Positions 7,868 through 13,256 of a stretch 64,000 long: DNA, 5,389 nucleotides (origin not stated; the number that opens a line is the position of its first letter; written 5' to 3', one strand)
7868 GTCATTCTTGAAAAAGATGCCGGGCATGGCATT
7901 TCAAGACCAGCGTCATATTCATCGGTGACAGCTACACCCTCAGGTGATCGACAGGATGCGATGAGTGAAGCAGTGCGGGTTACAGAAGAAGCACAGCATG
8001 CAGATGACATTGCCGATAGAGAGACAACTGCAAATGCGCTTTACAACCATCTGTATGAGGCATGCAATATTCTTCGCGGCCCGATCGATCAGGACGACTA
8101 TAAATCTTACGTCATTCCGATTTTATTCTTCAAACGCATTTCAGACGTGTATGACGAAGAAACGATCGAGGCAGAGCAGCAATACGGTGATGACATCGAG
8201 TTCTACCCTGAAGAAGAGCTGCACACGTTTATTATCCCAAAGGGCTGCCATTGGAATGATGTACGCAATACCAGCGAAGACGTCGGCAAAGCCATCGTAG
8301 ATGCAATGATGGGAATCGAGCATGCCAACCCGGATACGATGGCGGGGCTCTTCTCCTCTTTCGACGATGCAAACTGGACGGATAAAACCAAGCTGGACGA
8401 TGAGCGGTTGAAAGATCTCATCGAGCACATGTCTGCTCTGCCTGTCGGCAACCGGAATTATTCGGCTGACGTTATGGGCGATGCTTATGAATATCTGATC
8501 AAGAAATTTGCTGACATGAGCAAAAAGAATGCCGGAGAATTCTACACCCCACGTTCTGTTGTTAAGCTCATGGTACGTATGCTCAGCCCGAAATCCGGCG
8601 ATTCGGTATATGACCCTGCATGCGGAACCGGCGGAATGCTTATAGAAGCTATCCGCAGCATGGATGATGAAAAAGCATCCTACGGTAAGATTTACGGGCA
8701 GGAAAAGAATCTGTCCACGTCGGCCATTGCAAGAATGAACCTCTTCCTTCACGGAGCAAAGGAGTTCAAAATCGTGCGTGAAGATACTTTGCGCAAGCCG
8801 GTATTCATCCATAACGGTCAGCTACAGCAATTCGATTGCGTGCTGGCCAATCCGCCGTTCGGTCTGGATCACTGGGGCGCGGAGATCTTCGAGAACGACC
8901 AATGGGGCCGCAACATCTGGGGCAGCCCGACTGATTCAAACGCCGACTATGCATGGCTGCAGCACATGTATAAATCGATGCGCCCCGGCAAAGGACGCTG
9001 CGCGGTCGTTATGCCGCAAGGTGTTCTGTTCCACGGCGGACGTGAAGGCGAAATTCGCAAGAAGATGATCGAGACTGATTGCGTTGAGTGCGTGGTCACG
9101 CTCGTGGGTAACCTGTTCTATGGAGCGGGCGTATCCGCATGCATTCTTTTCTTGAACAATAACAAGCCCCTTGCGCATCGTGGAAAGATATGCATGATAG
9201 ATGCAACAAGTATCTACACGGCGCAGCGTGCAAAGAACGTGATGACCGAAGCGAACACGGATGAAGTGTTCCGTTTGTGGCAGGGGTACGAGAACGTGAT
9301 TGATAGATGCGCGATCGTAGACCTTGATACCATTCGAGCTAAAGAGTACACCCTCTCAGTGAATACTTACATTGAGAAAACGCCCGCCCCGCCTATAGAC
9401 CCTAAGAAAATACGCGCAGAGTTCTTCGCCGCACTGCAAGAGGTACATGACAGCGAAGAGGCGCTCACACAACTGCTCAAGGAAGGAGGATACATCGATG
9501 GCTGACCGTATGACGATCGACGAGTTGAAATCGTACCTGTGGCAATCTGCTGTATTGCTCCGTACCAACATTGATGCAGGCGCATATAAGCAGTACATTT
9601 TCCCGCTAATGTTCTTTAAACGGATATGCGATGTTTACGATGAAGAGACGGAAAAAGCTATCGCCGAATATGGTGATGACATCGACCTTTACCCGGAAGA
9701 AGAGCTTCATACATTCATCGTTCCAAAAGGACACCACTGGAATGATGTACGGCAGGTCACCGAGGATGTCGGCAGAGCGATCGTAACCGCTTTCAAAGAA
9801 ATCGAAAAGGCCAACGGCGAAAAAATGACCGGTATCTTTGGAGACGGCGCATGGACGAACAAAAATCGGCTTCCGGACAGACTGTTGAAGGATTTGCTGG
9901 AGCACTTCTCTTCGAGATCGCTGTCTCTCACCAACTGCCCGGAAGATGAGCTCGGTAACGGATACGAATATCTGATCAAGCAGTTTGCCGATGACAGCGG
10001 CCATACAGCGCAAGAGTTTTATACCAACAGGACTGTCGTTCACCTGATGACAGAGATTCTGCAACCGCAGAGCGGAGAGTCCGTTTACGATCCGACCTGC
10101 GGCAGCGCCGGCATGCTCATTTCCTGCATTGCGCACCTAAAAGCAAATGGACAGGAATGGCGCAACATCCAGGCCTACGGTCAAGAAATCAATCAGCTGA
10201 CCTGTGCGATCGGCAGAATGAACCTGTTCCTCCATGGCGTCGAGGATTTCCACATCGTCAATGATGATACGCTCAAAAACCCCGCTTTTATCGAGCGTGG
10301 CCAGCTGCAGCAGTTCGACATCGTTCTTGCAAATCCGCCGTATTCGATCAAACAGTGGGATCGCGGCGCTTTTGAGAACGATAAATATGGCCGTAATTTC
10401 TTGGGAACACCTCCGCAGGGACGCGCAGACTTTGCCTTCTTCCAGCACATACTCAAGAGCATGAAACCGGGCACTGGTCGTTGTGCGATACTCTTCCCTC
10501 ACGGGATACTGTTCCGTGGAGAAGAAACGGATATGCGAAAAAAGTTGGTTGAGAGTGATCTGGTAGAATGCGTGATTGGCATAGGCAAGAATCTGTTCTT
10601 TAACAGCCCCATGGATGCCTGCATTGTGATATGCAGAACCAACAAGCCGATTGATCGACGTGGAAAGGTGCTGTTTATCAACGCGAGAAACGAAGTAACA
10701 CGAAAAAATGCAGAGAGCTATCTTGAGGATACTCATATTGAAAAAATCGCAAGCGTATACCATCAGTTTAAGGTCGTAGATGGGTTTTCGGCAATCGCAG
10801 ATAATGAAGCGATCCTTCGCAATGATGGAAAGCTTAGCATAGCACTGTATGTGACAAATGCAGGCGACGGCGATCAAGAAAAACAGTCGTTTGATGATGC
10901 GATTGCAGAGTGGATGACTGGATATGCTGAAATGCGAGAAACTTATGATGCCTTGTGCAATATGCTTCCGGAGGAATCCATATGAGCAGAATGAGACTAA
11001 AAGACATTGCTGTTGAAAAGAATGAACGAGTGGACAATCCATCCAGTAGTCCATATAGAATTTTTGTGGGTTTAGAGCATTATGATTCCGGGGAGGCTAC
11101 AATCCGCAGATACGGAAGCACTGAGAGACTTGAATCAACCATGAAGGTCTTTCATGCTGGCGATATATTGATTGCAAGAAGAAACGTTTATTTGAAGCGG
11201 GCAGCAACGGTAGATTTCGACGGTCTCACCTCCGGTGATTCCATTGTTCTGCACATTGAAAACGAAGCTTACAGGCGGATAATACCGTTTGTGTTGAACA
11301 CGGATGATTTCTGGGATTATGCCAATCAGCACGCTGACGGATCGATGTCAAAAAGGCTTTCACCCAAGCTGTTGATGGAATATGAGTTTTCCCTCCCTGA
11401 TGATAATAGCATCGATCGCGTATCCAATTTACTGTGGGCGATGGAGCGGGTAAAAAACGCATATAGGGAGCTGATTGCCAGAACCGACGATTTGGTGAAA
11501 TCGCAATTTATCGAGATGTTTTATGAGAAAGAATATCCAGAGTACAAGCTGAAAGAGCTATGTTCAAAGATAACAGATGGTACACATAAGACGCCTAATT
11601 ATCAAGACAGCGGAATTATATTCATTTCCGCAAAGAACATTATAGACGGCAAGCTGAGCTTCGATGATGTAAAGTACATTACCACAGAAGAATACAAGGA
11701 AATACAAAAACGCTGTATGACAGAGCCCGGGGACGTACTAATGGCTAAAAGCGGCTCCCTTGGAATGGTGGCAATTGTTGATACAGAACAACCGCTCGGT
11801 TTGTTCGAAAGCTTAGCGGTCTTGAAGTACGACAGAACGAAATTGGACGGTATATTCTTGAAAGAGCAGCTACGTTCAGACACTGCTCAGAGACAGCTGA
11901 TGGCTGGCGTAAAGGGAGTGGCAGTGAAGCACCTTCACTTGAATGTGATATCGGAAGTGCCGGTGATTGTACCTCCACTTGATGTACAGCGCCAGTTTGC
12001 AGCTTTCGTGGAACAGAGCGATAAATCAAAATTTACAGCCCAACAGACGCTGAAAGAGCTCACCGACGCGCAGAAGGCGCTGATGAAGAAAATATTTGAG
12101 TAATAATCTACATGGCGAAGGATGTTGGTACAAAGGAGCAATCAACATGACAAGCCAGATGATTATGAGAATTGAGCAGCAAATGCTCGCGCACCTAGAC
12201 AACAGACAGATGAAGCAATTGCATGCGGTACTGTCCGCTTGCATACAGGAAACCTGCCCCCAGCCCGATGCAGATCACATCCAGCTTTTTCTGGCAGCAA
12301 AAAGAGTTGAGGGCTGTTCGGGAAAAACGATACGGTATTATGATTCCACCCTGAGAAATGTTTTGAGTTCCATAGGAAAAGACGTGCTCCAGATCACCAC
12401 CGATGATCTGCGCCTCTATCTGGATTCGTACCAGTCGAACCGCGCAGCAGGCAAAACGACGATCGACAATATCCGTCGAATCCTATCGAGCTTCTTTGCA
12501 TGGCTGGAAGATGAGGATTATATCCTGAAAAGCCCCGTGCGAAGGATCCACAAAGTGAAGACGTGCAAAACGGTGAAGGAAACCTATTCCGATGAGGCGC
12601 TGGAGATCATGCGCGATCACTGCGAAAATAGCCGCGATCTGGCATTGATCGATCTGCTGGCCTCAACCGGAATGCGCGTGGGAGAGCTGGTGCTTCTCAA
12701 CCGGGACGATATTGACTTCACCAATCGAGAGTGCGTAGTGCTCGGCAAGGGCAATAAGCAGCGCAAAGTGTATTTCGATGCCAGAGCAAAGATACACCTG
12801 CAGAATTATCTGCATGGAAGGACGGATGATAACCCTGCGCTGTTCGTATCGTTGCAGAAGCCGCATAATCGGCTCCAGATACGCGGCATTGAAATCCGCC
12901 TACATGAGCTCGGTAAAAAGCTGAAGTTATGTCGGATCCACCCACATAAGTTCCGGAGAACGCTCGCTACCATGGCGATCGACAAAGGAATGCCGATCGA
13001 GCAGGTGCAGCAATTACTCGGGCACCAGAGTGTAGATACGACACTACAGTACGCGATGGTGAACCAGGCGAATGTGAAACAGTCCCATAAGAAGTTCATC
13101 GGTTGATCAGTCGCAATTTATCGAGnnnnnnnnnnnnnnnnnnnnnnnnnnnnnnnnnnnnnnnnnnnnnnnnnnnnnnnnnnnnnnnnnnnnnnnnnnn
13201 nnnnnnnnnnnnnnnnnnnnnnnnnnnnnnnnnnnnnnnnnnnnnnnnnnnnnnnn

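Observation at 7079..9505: ADP-ribosylglycohydrolase domain fused in frame to a type I HsdM methyltransferase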

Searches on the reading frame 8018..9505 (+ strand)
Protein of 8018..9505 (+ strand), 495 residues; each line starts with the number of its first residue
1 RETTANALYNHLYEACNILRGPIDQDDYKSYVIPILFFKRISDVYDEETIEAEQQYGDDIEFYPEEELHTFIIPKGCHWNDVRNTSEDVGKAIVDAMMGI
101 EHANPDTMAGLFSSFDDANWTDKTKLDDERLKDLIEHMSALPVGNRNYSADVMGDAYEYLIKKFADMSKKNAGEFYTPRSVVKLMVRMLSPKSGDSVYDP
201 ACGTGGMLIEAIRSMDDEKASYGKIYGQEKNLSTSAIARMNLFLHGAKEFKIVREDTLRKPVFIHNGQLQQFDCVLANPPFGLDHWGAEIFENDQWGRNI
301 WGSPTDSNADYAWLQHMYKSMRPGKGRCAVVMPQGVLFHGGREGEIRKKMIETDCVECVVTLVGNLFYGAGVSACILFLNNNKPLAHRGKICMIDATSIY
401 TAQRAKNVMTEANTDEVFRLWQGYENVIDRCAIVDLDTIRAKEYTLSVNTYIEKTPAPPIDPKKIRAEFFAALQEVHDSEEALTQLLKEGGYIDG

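Call 21: search_solved_structures(query=window:8045-9505:+, max_evalue=1e-20)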
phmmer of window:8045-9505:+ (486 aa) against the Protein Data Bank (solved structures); distinct sequences matched with E-value up to 1e-20: 10.
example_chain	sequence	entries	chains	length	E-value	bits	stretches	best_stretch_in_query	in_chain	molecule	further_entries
7vru_A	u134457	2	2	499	9e-134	450.2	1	2-481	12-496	Site-specific DNA-methyltransferase (adenine-specific)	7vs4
7vru_B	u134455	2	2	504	3e-118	399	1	3-446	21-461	Site-specific DNA-methyltransferase (adenine-specific)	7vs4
7bst_D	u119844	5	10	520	1.2e-56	195.8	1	3-467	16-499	Type I restriction enzyme EcoR124II M protein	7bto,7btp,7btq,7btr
3lkd_A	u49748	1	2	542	9.2e-54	186.3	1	3-462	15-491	Type I restriction-modification system methyltransferase subunit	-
3khk_A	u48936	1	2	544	2.6e-45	158.4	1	39-443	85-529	Type I restriction-modification system methylation subunit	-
5ybb_A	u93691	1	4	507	1.7e-33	119.5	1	122-416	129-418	Type I restriction-modification system methyltransferase subunit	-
2okc_A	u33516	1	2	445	1.4e-31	113.1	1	140-376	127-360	Type I restriction enzyme StySJI M protein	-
3ufb_A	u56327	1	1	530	9.8e-28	100.4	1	121-375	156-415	Type I restriction-modification system methyltransferase subunit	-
2y7c_B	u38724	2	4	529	2.6e-27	99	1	63-383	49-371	TYPE I RESTRICTION ENZYME ECOKI M PROTEIN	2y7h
2ar0_A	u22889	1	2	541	2.7e-27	99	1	63-383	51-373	Type I restriction enzyme EcoKI M protein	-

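Call 27: search_protein_families(library=padloc, proteins=[window:8045-9505:+], max_evalue=0.001)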
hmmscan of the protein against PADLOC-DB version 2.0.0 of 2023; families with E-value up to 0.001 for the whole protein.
window:8045-9505:+ (486 aa): 49 families (the best 25 are shown)
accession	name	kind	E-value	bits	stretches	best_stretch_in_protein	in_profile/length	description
PDLC03038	MTase_I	-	1.3e-134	448.2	1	2-446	12-454/896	Type I methyltransferase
PDLC03039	MTase_I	-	4.6e-129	429.6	1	2-477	10-479/708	Type I methyltransferase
PDLC03031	MTase_I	-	3.2e-109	364.4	1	2-468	11-509/834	Type I methyltransferase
PDLC03027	MTase_I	-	2.2e-94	315.6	1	2-447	11-441/810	Type I methyltransferase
PDLC03022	MTase_I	-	5.2e-84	281.1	1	2-449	9-480/857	Type I methyltransferase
PDLC03028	MTase_I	-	1.5e-74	249.7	1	2-448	732-1195/1236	Type I methyltransferase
PDLC03019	MTase_I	-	4.4e-70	235.1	1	2-443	11-458/932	Type I methyltransferase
PDLC03032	MTase_I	-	2.1e-68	229.3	1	3-456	12-450/1001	Type I methyltransferase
PDLC03035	MTase_I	-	1e-62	210.6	1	70-414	89-433/653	Type I methyltransferase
PDLC03021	MTase_I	-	4.8e-60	201.8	1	26-479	32-490/491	Type I methyltransferase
PDLC03029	MTase_I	-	1.9e-57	193.2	1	3-417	13-453/661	Type I methyltransferase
PDLC03026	MTase_I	-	7.2e-55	185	1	2-374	9-357/487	Type I methyltransferase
PDLC03240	MTase_II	-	2.8e-54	182.8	1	2-398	11-413/511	Type II methyltransferase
PDLC04134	mad2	-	6.2e-48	161.8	1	4-415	146-487/492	mads_2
PDLC03025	MTase_I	-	1.8e-38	130.6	1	105-373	108-372/569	Type I methyltransferase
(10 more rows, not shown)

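Call 28: search_protein_families(library=ncbifam, proteins=[window:8045-9505:+], max_evalue=0.001)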
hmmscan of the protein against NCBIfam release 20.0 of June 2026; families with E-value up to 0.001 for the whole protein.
window:8045-9505:+ (486 aa): 6 families
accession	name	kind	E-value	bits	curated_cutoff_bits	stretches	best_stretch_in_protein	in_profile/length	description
TIGR00497.1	hsdM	equivalog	9e-65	219.3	242.75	1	2-445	8-488/515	type I restriction-modification system subunit M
NF047738.1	antiphage_MADS2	equivalog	2.9e-24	85.3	720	2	139-215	289-362/654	methylation-associated defense system DNA methyltransferase MAD2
TIGR02987.1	met_A_Alw26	exception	4e-10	39.1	353.5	1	161-273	1-123/523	Alw26I/Eco31I/Esp3I family type II restriction adenine-specific DNA-methyltransferase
TIGR01177.1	TIGR01177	hypoth_equivalog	2.7e-07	30.2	316.55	1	174-274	172-260/330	TIGR01177 family methyltransferase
TIGR02469.1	CbiT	equivalog_domain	0.00017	21.8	78.3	1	168-249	3-79/124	precorrin-6Y C5,15-methyltransferase (decarboxylating) subunit CbiT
TIGR03534.1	RF_mod_PrmC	equivalog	0.00027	20.5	199.1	1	172-272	76-166/253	peptide chain release factor N(5)-glutamine methyltransferase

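Call 54: find_homologous_proteins(query=window:8018-9505:+, max_evalue=1e-50)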
Query window:8018-9505:+ (495 aa): 7994 proteins with E <= 1e-50 among 8000 candidates; the best 120 are listed.
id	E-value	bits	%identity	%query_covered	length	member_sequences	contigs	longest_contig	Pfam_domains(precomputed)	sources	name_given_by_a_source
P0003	0.0e+0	1148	99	100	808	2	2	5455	PF03747.20,PF02384.23,PF01170.25,PF12161.15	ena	-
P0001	0.0e+0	1147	99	100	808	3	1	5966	PF03747.20,PF02384.23,PF01170.25,PF12161.15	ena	-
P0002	0.0e+0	1146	99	100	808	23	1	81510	PF03747.20,PF02384.23,PF01170.25,PF12161.15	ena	-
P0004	0.0e+0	1144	98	100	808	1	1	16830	PF03747.20,PF02384.23,PF01170.25,PF12161.15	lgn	-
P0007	0.0e+0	1128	97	100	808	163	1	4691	PF03747.20,PF02384.23,PF01170.25,PF12161.15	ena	-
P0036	0.0e+0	1122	96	100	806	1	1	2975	PF03747.20,PF02384.23,PF01170.25,PF12161.15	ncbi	-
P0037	0.0e+0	1119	96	100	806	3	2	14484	PF03747.20,PF02384.23,PF01170.25,PF12161.15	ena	-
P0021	0.0e+0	1116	95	100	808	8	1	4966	PF03747.20,PF02384.23,PF01170.25,PF12161.15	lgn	-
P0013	0.0e+0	1113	95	100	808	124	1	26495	PF03747.20,PF02384.23,PF01170.25,PF12161.15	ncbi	-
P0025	0.0e+0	1112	95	100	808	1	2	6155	PF03747.20,PF02384.23,PF01170.25,PF12161.15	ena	-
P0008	0.0e+0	1110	94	100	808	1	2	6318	PF03747.20,PF02384.23,PF01170.25,PF12161.15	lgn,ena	-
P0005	0.0e+0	1110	94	100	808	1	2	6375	PF03747.20,PF02384.23,PF01170.25,PF12161.15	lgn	-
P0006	0.0e+0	1109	94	100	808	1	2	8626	PF03747.20,PF02384.23,PF01170.25,PF12161.15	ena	-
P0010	0.0e+0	1107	94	100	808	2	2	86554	PF03747.20,PF02384.23,PF01170.25,PF12161.15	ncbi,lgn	-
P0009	0.0e+0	1107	94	100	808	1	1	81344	PF03747.20,PF02384.23,PF01170.25,PF12161.15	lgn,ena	-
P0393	0.0e+0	1055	88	100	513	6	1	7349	PF02384.23,PF01170.25,PF12161.15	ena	-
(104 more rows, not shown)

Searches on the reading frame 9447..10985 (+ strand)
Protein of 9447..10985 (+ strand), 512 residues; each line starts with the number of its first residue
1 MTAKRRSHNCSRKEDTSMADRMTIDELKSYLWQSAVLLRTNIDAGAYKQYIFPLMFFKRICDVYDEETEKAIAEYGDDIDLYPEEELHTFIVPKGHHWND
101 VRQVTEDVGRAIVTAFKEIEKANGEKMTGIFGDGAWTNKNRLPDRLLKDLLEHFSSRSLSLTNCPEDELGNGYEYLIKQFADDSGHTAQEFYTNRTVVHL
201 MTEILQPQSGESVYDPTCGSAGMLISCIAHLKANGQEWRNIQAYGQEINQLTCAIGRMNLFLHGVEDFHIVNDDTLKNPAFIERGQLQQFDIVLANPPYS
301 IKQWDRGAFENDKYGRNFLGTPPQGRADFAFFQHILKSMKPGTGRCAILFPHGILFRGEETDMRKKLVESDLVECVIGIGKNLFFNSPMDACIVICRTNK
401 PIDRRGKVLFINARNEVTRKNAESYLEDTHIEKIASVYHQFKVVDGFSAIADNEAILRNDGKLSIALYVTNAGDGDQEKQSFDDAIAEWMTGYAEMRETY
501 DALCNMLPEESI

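Call 3: search_protein_families(library=pfam, proteins=[window:9447-10985:+], max_evalue=0.001)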
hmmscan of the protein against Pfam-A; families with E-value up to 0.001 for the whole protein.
window:9447-10985:+ (512 aa): 4 families
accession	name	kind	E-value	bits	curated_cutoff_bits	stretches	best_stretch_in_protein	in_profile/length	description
PF02384.22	N6_Mtase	-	2.1e-88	297.1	20.4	1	166-471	3-305/311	N-6 DNA Methylase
PF12161.14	HsdM_N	-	1.2e-20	75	24.5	1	27-154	1-135/135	HsdM N-terminal domain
PF07669.17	Eco57I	-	2.5e-07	31.4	25.3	1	276-379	58-165/171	Eco57I restriction-modification methylase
PF01170.24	UPF0020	-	0.00063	19.9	22.3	0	201-302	20-134/197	RMKL-like, methyltransferase domain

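Call 22: search_solved_structures(query=window:9498-10985:+, max_evalue=1e-20)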
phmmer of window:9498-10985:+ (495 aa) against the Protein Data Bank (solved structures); distinct sequences matched with E-value up to 1e-20: 8.
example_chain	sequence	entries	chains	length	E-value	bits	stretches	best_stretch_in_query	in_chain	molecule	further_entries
7vru_B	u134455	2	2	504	1.1e-160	538.5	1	2-489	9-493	Site-specific DNA-methyltransferase (adenine-specific)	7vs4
7vru_A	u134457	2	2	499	1.5e-122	412.8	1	6-488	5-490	Site-specific DNA-methyltransferase (adenine-specific)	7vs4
3lkd_A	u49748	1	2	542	6.8e-58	199.5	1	145-463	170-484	Type I restriction-modification system methyltransferase subunit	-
3khk_A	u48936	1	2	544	2.6e-49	171.2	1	48-454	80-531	Type I restriction-modification system methylation subunit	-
7bst_D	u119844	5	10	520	6.5e-40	140.2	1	9-456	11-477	Type I restriction enzyme EcoR124II M protein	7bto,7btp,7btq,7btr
5ybb_A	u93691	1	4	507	6e-26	94.1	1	154-367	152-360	Type I restriction-modification system methyltransferase subunit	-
3ufb_A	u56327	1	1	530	3.8e-23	84.9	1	127-365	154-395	Type I restriction-modification system methyltransferase subunit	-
2okc_A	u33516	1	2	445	5.6e-23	84.3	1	74-423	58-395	Type I restriction enzyme StySJI M protein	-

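Call 27: search_protein_families(library=padloc, proteins=[window:9498-10985:+], max_evalue=0.001)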
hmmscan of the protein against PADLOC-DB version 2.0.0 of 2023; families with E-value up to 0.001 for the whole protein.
window:9498-10985:+ (495 aa): 40 families (the best 25 are shown)
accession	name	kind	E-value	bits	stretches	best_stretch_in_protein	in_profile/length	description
PDLC03038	MTase_I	-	3e-215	715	1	4-481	3-484/896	Type I methyltransferase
PDLC03039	MTase_I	-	6.5e-209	693.5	1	9-490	6-490/708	Type I methyltransferase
PDLC03031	MTase_I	-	9.1e-110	366.2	1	4-461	2-493/834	Type I methyltransferase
PDLC03022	MTase_I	-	2.4e-89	298.7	1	5-456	1-478/857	Type I methyltransferase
PDLC03027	MTase_I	-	3e-88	295.3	1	8-459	6-444/810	Type I methyltransferase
PDLC03028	MTase_I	-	5.5e-79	264.5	1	5-470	724-1206/1236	Type I methyltransferase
PDLC03032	MTase_I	-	4.6e-58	195.1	1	8-456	6-443/1001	Type I methyltransferase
PDLC03019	MTase_I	-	5e-57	191.8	1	12-470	10-475/932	Type I methyltransferase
PDLC03029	MTase_I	-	7.8e-55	184.5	1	5-437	4-463/661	Type I methyltransferase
PDLC04134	mad2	-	4.7e-52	175.4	1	5-425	136-488/492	mads_2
PDLC03021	MTase_I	-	4.4e-51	172.2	1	34-490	29-489/491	Type I methyltransferase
PDLC03035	MTase_I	-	4e-48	162.4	1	5-403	5-412/653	Type I methyltransferase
PDLC03240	MTase_II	-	1.6e-46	157.2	1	10-472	8-485/511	Type II methyltransferase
PDLC03020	MTase_I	-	3.1e-43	146.4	2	150-369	163-393/410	Type I methyltransferase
PDLC03026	MTase_I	-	1.9e-39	134.1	1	9-423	5-399/487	Type I methyltransferase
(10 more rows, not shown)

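Call 28: search_protein_families(library=ncbifam, proteins=[window:9498-10985:+], max_evalue=0.001)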
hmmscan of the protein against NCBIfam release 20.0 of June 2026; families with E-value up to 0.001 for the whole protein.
window:9498-10985:+ (495 aa): 5 families
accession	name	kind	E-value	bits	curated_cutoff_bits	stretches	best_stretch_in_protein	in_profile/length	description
TIGR00497.1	hsdM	equivalog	4.7e-57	193.9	242.75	1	9-455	4-489/515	type I restriction-modification system subunit M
NF047738.1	antiphage_MADS2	equivalog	1.3e-15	56.7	720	1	124-230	268-369/654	methylation-associated defense system DNA methyltransferase MAD2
TIGR02987.1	met_A_Alw26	exception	7.1e-08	31.6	353.5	1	174-291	6-131/523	Alw26I/Eco31I/Esp3I family type II restriction adenine-specific DNA-methyltransferase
TIGR03534.1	RF_mod_PrmC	equivalog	3.6e-07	29.9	199.1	1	179-282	75-166/253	peptide chain release factor N(5)-glutamine methyltransferase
NF033452.1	BREX_1_MTaseX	exception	4.3e-06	24.9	500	1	271-425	506-664/1210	BREX-1 system adenine-specific DNA-methyltransferase PglX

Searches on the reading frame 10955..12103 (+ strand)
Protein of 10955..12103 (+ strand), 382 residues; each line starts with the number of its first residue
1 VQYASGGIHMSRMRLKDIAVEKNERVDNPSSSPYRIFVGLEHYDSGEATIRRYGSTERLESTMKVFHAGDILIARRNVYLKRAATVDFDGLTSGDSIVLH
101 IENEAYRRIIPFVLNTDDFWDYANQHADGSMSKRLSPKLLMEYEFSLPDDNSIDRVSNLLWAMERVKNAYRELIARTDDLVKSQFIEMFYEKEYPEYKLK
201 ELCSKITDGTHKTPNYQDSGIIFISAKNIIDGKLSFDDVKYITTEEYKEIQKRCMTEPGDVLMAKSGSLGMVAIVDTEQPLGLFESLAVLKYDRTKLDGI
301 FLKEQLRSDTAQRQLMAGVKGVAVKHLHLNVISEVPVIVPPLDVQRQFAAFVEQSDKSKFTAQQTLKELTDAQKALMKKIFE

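Call 3: search_protein_families(library=pfam, proteins=[window:10955-12103:+], max_evalue=0.001)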
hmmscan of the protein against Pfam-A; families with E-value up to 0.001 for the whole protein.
window:10955-12103:+ (382 aa): 1 family
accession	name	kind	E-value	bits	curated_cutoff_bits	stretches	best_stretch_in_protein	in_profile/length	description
PF01420.25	Methylase_S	-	5.2e-09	37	22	1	192-368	2-165/168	Type I restriction modification DNA specificity domain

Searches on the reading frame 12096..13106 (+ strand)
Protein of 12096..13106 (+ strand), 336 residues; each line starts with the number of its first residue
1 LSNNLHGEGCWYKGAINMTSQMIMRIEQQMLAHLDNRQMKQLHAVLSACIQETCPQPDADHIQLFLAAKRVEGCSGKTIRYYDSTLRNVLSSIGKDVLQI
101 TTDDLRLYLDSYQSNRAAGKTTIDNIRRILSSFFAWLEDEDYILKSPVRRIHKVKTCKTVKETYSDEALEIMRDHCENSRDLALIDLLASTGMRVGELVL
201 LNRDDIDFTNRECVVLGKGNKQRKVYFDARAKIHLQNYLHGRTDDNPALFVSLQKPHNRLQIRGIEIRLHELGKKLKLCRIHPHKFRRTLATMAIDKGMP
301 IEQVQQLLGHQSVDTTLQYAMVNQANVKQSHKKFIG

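Call 3: search_protein_families(library=pfam, proteins=[window:12096-13106:+], max_evalue=0.001)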
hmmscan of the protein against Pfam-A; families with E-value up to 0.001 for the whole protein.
window:12096-13106:+ (336 aa): 3 families
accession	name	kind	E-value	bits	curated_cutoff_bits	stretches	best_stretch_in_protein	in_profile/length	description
PF00589.27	Phage_integrase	-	6.1e-32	111.2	27.1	1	167-324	7-170/172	Phage integrase family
PF13495.12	Phage_int_SAM_4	-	8.9e-12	45.7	27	1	63-142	3-83/85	Phage integrase, N-terminal SAM-like domain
PF02899.23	Phage_int_SAM_1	-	3.1e-08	34.2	22.3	1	73-140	13-82/83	Phage integrase, N-terminal SAM-like domain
